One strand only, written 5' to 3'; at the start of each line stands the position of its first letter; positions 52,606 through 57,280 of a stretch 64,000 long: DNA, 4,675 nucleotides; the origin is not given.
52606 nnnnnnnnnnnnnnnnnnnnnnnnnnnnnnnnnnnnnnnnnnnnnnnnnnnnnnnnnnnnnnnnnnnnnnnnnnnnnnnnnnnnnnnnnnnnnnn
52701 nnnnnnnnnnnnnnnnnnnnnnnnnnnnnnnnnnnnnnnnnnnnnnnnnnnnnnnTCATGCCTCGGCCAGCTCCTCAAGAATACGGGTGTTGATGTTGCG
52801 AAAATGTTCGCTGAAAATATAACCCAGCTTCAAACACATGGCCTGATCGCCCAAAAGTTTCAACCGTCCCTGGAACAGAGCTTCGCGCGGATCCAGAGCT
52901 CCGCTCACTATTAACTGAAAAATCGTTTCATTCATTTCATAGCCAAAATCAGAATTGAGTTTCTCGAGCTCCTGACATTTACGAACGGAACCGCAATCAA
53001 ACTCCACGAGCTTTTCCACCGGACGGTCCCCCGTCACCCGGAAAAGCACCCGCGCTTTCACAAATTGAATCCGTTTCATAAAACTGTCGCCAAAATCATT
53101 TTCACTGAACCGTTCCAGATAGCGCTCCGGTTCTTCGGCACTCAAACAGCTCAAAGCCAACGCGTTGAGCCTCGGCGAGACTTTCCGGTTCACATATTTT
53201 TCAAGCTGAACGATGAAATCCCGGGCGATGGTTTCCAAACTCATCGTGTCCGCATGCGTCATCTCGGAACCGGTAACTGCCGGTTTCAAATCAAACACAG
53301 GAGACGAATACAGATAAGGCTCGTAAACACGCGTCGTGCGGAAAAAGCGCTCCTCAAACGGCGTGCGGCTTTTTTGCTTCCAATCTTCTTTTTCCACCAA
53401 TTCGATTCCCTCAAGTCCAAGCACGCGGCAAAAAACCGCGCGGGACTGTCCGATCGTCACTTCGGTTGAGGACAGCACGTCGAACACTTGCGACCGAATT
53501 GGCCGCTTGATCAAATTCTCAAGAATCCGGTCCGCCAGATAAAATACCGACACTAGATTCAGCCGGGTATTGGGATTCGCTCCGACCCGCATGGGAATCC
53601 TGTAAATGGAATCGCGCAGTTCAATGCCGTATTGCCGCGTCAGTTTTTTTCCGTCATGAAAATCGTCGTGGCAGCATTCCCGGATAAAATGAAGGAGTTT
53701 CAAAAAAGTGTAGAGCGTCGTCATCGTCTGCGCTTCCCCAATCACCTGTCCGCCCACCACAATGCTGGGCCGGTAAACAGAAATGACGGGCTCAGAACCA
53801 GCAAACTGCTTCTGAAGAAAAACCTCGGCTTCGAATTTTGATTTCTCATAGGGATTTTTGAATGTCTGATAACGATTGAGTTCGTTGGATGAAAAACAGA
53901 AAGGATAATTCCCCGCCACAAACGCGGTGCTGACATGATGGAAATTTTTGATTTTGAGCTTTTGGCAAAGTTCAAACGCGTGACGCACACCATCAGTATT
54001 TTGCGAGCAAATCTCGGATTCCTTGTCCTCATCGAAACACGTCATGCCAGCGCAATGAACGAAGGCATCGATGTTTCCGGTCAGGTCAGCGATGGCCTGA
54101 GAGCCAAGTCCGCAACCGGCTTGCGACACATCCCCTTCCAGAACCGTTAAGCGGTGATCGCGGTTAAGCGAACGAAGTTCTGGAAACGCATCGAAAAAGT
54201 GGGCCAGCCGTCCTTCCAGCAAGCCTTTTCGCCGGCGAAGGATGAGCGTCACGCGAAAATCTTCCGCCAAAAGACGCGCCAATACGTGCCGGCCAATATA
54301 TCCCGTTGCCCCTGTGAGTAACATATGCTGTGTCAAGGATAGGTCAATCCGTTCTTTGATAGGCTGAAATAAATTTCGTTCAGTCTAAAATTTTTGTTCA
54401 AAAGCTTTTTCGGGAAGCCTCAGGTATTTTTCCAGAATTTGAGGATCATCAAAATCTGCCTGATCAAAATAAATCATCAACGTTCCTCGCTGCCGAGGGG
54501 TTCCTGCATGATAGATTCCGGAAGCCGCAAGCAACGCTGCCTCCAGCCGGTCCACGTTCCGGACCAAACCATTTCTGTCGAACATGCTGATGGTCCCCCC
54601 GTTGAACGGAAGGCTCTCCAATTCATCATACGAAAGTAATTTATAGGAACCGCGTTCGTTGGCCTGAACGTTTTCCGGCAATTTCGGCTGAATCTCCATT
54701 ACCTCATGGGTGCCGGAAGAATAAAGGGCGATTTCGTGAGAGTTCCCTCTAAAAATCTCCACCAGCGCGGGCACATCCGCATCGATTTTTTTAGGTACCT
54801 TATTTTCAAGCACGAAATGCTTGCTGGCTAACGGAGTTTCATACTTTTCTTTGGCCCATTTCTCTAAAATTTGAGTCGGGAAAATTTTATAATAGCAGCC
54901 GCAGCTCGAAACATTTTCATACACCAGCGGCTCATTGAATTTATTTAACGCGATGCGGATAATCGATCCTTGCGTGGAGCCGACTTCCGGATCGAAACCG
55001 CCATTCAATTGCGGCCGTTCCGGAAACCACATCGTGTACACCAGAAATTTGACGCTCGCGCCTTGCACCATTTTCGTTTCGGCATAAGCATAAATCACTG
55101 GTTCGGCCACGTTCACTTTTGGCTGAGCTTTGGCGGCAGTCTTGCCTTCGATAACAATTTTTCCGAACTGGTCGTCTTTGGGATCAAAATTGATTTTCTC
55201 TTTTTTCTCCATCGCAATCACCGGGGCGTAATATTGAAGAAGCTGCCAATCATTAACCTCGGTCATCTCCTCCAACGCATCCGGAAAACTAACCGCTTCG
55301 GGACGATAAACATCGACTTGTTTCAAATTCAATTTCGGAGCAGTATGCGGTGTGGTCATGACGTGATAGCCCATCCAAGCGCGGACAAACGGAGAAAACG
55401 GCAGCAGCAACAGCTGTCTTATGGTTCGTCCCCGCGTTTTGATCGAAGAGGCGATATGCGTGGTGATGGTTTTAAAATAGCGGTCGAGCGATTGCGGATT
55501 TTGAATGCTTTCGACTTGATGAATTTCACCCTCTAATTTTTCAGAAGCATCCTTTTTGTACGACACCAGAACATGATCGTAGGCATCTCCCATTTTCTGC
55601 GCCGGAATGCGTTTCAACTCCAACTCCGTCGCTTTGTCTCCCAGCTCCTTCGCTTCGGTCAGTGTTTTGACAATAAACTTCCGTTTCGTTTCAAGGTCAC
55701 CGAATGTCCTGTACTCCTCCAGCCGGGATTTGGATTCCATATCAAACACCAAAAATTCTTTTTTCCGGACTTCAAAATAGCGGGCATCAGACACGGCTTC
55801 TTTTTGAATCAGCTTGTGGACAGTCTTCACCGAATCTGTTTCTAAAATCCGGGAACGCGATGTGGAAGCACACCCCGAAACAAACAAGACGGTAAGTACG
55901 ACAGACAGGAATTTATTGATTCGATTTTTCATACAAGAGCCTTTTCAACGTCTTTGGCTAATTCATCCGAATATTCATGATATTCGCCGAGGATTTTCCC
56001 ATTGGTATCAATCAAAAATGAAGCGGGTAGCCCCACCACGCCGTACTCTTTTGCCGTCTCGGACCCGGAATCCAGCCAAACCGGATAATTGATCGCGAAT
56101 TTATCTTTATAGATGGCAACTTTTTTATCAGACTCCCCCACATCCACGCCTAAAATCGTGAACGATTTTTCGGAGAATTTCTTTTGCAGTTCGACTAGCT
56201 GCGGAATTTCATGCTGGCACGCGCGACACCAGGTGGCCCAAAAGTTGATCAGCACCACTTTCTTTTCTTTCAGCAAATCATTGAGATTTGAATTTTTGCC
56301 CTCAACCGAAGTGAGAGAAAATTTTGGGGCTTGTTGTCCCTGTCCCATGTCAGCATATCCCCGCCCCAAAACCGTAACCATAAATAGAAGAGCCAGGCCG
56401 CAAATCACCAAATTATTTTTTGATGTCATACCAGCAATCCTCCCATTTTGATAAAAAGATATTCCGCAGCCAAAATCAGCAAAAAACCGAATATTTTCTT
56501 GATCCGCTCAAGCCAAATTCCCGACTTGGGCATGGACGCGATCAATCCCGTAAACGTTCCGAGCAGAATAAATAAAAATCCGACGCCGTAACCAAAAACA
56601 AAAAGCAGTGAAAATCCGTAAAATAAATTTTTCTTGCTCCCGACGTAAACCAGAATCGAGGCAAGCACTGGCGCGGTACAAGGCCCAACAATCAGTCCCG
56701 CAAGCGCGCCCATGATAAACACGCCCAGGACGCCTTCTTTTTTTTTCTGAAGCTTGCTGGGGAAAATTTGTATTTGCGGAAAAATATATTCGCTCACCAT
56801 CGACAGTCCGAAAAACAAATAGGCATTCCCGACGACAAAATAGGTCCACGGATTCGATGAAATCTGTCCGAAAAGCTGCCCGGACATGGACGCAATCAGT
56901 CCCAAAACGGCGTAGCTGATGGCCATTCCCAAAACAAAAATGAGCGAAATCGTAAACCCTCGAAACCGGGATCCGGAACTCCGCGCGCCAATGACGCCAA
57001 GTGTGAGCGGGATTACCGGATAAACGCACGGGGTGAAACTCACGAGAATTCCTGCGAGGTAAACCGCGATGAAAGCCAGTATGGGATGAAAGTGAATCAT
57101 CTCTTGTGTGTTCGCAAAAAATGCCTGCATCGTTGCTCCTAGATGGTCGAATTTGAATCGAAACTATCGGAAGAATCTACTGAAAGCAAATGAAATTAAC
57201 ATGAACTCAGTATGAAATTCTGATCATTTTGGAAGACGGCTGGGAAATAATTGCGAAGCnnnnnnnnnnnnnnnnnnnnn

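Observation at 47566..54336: Tightly packed operon suggesting a fatty acyl to aldehyde to amine (or related lipid-tailoring) pathway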

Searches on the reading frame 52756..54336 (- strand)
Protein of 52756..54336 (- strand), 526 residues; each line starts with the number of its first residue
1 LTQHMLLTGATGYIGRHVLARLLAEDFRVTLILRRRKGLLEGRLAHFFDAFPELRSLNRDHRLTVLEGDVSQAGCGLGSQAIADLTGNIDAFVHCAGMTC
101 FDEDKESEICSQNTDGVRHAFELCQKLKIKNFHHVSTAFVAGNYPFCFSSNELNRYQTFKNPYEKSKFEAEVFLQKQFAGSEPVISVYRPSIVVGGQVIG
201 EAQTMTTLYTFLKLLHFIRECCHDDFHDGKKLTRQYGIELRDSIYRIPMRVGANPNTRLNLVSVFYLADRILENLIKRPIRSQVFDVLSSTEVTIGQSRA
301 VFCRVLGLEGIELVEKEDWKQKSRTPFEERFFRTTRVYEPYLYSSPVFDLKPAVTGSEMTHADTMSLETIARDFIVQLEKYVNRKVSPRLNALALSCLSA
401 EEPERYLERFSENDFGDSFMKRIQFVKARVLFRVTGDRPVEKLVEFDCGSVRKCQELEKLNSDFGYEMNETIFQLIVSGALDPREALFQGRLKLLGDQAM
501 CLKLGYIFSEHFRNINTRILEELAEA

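Call 3: search_protein_families(library=pfam, proteins=[window:52756-54336:-], max_evalue=0.01)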
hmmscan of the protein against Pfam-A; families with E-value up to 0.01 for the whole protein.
window:52756-54336:- (526 aa): 9 families
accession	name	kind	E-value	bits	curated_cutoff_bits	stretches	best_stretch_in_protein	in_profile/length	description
PF07993.18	NAD_binding_4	-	5.6e-38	131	20.1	1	7-213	1-227/258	Male sterility protein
PF01370.27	Epimerase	-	1.2e-15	58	20.9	1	5-195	1-174/240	NAD dependent epimerase/dehydratase family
PF01073.25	3Beta_HSD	-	3.1e-09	36.7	22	1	7-175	2-158/280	3-beta hydroxysteroid dehydrogenase/isomerase family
PF16363.11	GDP_Man_Dehyd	-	1.4e-08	35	27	1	6-174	1-164/332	GDP-mannose 4,6 dehydratase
PF13460.12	NAD_binding_10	-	8.3e-08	32.7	27.2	1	9-175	1-132/184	NAD(P)H-binding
PF00106.31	adh_short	-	4.3e-05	23.5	26.6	1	4-106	2-95/195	short chain dehydrogenase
PF02036.22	SCP2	-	0.00024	21.8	21.3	1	421-508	14-100/101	SCP-2 sterol transfer family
PF04321.23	RmlD_sub_bind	-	0.004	16.7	27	0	4-207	2-165/287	RmlD substrate binding domain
PF05368.20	NmrA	-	0.0081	16.2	27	0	2-35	2-35/298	NmrA-like family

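Call 4: search_protein_families(library=ncbifam, proteins=[window:52756-54336:-], max_evalue=0.01)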
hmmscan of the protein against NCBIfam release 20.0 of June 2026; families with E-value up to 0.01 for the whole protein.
window:52756-54336:- (526 aa): 19 families
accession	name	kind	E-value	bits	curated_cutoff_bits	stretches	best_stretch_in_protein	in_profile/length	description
NF005539.0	PRK07201.1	equivalog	5.3e-37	127.9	549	1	5-218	3-202/657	SDR family oxidoreductase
TIGR01746.1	Thioester-redct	subfamily_domain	1.6e-28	100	213.35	1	4-212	1-214/371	thioester reductase domain-containing protein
NF038078.1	NRPS_MxcG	equivalog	1.3e-16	59.2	2300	1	3-197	1083-1278/1442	myxochelin non-ribosomal peptide synthetase MxcG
NF041592.1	carboxyl_red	equivalog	3e-10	38.4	1300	1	4-194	766-973/1160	carboxylic acid reductase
TIGR01179.1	galE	equivalog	6e-09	35.2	262.3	1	5-177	2-159/332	UDP-glucose 4-epimerase GalE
TIGR03466.1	HpnA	hypoth_equivalog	7.7e-08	31.6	367.65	1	88-198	64-175/327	hopanoid-associated sugar epimerase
NF047350.1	aureusi_NRPS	equivalog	1.5e-07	28.7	2500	1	4-172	2029-2195/2373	aureusimine non-ribosomal peptide synthetase AusA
TIGR03443.1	alpha_am_amid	equivalog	4.1e-07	27.7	1030.1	1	3-153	973-1126/1390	L-aminoadipate-semialdehyde dehydrogenase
NF007956.0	PRK10675.1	subfamily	4.5e-07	29.3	394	1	5-195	3-182/338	UDP-glucose 4-epimerase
TIGR04180.1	EDH_00030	hypoth_equivalog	3.9e-05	22.9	475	1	6-192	2-174/297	NAD-dependent 4,6-dehydratase LegB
NF042423.1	oxyalk_red_Shew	equivalog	5.5e-05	22.4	580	1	3-195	9-176/331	2-alkyl-3-oxoalkanoate reductase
NF004849.1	PRK06200.1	equivalog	0.00027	20.1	330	1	3-135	7-123/269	3-(cis-5,6-dihydroxycyclohexa-1,3-dien-1-yl)propanoate dehydrogenase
NF041293.1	G6PDh_Azf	equivalog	0.00066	19.2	400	1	1-145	1-123/252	NAD-dependent glucose-6-phosphate dehydrogenase Azf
NF052578.1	StrlDmthSdmBMthl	equivalog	0.0013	18.6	600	0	69-195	44-171/328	sterol demethylase protein SdmB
NF006565.0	PRK09072.1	equivalog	0.0016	18.1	238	1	3-102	6-93/265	SDR family oxidoreductase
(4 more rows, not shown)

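Call 5: find_encoding_contigs(protein=window:52756-54336:-, flank=10000, max_places=6)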
Protein window:52756-54336:- (526 aa): no gene with exactly this product is on record in the collection.

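Call 19: search_solved_structures(query=window:52756-54336:-, max_evalue=0.01)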
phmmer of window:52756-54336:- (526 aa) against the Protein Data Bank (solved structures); distinct sequences matched with E-value up to 0.01: 34.
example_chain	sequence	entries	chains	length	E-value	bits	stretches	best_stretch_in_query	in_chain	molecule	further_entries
4u7w_A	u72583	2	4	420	3.5e-09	38.9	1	4-201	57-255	MxaA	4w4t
4dqv_A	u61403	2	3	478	5.9e-07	31.5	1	5-150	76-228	PROBABLE PEPTIDE SYNTHETASE NRP (PEPTIDE SYNTHASE) | Peptide synthetase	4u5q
5mso_A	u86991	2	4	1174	6.7e-07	31.4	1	4-194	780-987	Carboxylic acid reductase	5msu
1kvs_A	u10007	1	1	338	4.3e-06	28.7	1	5-179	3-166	UDP-GALACTOSE 4-EPIMERASE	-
1udc_A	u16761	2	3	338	1.1e-05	27.3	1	5-179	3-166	UDP-GALACTOSE-4-EPIMERASE | UDP-GALACTOSE 4-EPIMERASE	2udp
5gy7_A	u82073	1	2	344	1.2e-05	27.2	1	5-179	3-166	UDP-glucose 4-epimerase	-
8v1x_A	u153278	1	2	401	1.3e-05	27.1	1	4-215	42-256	Type I polyketide synthase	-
1lrk_A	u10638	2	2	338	1.5e-05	26.9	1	5-179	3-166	UDP-glucose 4-epimerase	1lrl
1lrj_A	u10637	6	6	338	1.5e-05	26.9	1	5-179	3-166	UDP-glucose 4-epimerase | UDP-GALACTOSE 4-EPIMERASE | UDP-GALACTOSE-4-EPIMERASE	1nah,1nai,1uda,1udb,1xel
1kvr_A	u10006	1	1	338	1.6e-05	26.8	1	5-179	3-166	UDP-GALACTOSE 4-EPIMERASE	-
1kvt_A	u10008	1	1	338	2.1e-05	26.4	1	5-179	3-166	UDP-GALACTOSE 4-EPIMERASE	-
1kvq_A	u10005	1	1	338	2.1e-05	26.4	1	5-179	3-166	UDP-GALACTOSE 4-EPIMERASE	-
1kvu_A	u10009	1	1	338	4e-05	25.5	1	5-175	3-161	UDP-GALACTOSE 4-EPIMERASE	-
5msp_A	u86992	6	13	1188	4.6e-05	25.3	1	4-195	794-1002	Thioester reductase domain-containing protein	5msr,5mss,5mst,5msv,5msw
6nki_A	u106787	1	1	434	5.1e-05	25.1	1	4-125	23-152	NRPS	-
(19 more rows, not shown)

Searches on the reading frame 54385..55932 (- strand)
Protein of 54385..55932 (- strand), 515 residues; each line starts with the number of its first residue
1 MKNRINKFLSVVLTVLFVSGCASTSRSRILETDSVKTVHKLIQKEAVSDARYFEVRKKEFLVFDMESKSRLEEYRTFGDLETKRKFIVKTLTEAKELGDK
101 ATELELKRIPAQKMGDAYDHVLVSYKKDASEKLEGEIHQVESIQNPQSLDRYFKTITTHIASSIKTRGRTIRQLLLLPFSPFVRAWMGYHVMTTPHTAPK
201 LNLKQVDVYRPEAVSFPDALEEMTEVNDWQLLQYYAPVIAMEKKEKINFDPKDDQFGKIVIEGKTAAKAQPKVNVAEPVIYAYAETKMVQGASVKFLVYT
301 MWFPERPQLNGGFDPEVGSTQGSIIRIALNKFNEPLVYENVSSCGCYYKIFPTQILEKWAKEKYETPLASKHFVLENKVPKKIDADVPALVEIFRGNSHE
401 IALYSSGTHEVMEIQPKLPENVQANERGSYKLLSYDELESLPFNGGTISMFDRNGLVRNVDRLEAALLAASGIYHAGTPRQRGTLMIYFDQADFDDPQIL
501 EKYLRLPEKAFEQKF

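Call 3: search_protein_families(library=pfam, proteins=[window:54385-55932:-], max_evalue=0.01)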
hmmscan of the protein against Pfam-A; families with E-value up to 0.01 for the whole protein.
window:54385-55932:- (515 aa): 0 families

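Call 4: search_protein_families(library=ncbifam, proteins=[window:54385-55932:-], max_evalue=0.01)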
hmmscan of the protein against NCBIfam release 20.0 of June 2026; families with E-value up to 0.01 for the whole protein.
window:54385-55932:- (515 aa): 0 families

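Call 46: find_homologous_proteins(query=window:54385-55932:-, max_evalue=0.00001)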
Query window:54385-55932:- (515 aa): 37 proteins with E <= 0.00001 among 8000 candidates.
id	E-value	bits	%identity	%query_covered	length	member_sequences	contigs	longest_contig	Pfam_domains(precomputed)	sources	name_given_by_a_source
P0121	0.0e+0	1159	100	100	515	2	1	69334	-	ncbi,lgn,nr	ncbi:MAG: hypothetical protein HZC17_05375 [Candidatus Omnitrophica bacterium]|nr:hypothetical prote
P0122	1.5e-183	629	57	98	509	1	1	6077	-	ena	-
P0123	1.4e-170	587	53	98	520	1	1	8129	-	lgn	-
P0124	1.6e-164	567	52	99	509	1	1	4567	-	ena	-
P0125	3.0e-144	500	47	98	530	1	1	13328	-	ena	-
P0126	2.3e-140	487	47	97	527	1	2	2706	-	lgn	-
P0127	3.7e-140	486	47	93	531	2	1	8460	-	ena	-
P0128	3.9e-140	486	45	99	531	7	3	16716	-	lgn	-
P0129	1.2e-139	485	47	95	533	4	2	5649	-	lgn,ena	-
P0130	1.4e-139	484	46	97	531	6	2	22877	-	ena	-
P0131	7.5e-138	479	46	98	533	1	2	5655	-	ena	-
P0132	8.4e-138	478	46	99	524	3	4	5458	-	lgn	-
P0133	1.6e-137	477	46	98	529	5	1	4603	-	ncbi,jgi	jgi:hypothetical protein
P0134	1.2e-136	475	45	98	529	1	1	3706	-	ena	-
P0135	1.2e-136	475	46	96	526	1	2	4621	-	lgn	-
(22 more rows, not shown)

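Call 55: predict_structure(alignment_id=A2)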
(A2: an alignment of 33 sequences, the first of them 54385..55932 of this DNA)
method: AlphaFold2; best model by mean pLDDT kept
length: 515 residues; sequences in the alignment: 33
mean_pLDDT: 88.0   pTM: 0.86
mean pLDDT of the five models: 88.0, 87.5, 86.1, 85.7, 85.0
residues with pLDDT >= 90: 312; 70-90: 162; 50-70: 32; < 50: 9
segments of 3 or more residues with pLDDT < 50: 23-30
pLDDT, mean of each block of 10 residues (from residue 1): 70 73 48 89 91 95 92 92 97 98 90 82 96 98 97 96 85 83 80 63 90 74 83 96 90 95 90 97 95 96 85 74 96 95 90 97 95 92 87 81 92 92 94 95 90 90 72 78 87 90 95 91
secondary structure, 60 per line:
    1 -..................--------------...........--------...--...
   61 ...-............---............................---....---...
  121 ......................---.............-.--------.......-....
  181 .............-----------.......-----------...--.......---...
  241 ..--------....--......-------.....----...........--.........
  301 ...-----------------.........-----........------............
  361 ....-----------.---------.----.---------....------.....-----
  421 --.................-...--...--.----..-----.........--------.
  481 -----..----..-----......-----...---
elements in order: H2-19 H34-44 E53-55 E58-63 H65-76 H80-107 H111-114 H118-142 H146-158 H169-175 H177-193 E205-211 H228-234 E238-242 H251-254 E257-262 E270-274 E279-289 E292-303 E321-329 E335-342 E349-353 H354-364 E401-404 E411-415 E423-434 H435-439 E441-443 E446-448 H463-471 H499-503

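Call 59: fold_search(model_id=the predicted structure, library=pdb)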
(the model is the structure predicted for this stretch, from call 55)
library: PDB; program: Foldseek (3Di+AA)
matches with E <= 10: 198; with E <= 0.001: 0
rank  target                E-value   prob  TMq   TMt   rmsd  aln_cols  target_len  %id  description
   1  5no9_C                9.2e-03  0.90  0.16  0.37  13.3       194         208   13  NLPPya in complex with mannosamine (released 2017-12-27)
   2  6wxf_2                1.7e-01  0.13  0.08  0.08  10.4        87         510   17  Cryo-EM reconstruction of VP5*/VP8* assembly from rhesus rotavirus particles - Intermediate conformation (released 2021-01-20)
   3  2b4i_B                2.0e-01  0.23  0.08  0.16  10.8        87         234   13  Crystal Structure of the Rhesus Rotavirus VP5 Antigen Domain Trimer (released 2006-04-18)
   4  2b4h_A                3.2e-01  0.20  0.09  0.17  10.1        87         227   15  Crystal Structure of the Rhesus Rotavirus VP5 Antigen Domain Dimer (released 2006-04-18)
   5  1slq_C                3.2e-01  0.13  0.08  0.15   9.9        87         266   17  Crystal structure of the trimeric state of the rhesus rotavirus VP4 membrane interaction domain, VP5CT (released 2004-08-31)
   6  4v7q_BZ               3.4e-01  0.20  0.09  0.09  10.1        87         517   15  Atomic model of an infectious rotavirus particle (released 2014-07-09)
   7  6wxf_1                4.0e-01  0.10  0.08  0.08  10.3        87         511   17  Cryo-EM reconstruction of VP5*/VP8* assembly from rhesus rotavirus particles - Intermediate conformation (released 2021-01-20)
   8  1slq_B                4.0e-01  0.09  0.08  0.13  10.1        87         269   17  Crystal structure of the trimeric state of the rhesus rotavirus VP4 membrane interaction domain, VP5CT (released 2004-08-31)
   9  4tu3_X                4.2e-01  0.03  0.09  0.11  18.4       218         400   10  Crystal structure of yeast Sac1/Vps74 complex (released 2014-08-27)
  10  6wxe_3                4.5e-01  0.16  0.09  0.08   9.8        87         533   15  Cryo-EM reconstruction of VP5*/VP8* assembly from rhesus rotavirus particles - Upright conformation (released 2021-01-20)
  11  7umt_1                5.0e-01  0.16  0.09  0.16   9.5        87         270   16  Structure of the VP5*/VP8* assembly from the human rotavirus strain CDC-9 - Reversed conformation (released 2022-07-27)
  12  6noi_B                5.0e-01  0.02  0.06  0.13  20.8       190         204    8  Crystal structure of Tsn15 in apo form (released 2019-10-23)
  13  8ygr_C                5.3e-01  0.14  0.09  0.18  10.3        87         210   15  Cryo-EM structure of partial VP4 from simian rotavirus SA11 (released 2025-02-12)
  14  6nnw_B                5.6e-01  0.02  0.06  0.12  21.1       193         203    8  Tsn15 in complex with substrate intermediate (released 2019-10-23)
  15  6wxg_1                5.9e-01  0.08  0.08  0.13  10.7        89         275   13  Cryo-EM reconstruction of VP5*/VP8* assembly from rhesus rotavirus particles - Reversed conformation (released 2021-01-20)
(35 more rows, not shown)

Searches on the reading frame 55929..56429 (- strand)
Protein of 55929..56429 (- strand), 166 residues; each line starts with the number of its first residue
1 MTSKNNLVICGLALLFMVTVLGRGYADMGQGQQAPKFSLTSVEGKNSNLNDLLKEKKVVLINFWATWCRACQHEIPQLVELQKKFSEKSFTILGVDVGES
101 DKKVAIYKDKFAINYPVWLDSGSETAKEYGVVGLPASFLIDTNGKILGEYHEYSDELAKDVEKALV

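Call 87: search_protein_families(library=pfam, proteins=[window:55929-56429:-], max_evalue=0.001)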
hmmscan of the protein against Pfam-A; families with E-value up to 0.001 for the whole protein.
window:55929-56429:- (166 aa): 6 families
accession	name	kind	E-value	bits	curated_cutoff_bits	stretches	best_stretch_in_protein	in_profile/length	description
PF00578.27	AhpC-TSA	-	3.8e-27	95.1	26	1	31-146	2-121/124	AhpC/TSA family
PF08534.16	Redoxin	-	1.3e-22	80.7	26.6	1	30-164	2-147/148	Redoxin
PF13905.12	Thioredoxin_8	-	3.7e-14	53.3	27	1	57-146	2-94/94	Thioredoxin-like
PF00085.26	Thioredoxin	-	9.2e-13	48.5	23.5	1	47-105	8-66/103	Thioredoxin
PF13098.12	Thioredoxin_2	-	1.6e-06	28.8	27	1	54-149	3-90/104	Thioredoxin-like domain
PF00255.25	GSHPx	-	0.00012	22.1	27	1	37-95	4-59/108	Glutathione peroxidase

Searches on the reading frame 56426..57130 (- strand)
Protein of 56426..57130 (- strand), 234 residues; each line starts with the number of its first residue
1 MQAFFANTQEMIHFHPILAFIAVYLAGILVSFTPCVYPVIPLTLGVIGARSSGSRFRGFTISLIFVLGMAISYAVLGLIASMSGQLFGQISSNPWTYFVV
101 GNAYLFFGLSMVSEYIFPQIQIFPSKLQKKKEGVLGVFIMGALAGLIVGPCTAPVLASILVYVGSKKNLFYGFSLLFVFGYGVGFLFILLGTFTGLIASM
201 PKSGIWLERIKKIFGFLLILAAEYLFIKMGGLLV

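Call 87: search_protein_families(library=pfam, proteins=[window:56426-57130:-], max_evalue=0.001)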
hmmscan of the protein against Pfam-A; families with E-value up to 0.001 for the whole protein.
window:56426-57130:- (234 aa): 2 families
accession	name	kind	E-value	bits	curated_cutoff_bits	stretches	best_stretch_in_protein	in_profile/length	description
PF02683.22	DsbD_TM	-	3.9e-45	154.3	27.1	1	19-226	4-215/219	Cytochrome C biogenesis protein transmembrane domain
PF13386.12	DsbD_2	-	9.6e-12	45.6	24.9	1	23-221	2-196/199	Cytochrome C biogenesis protein transmembrane region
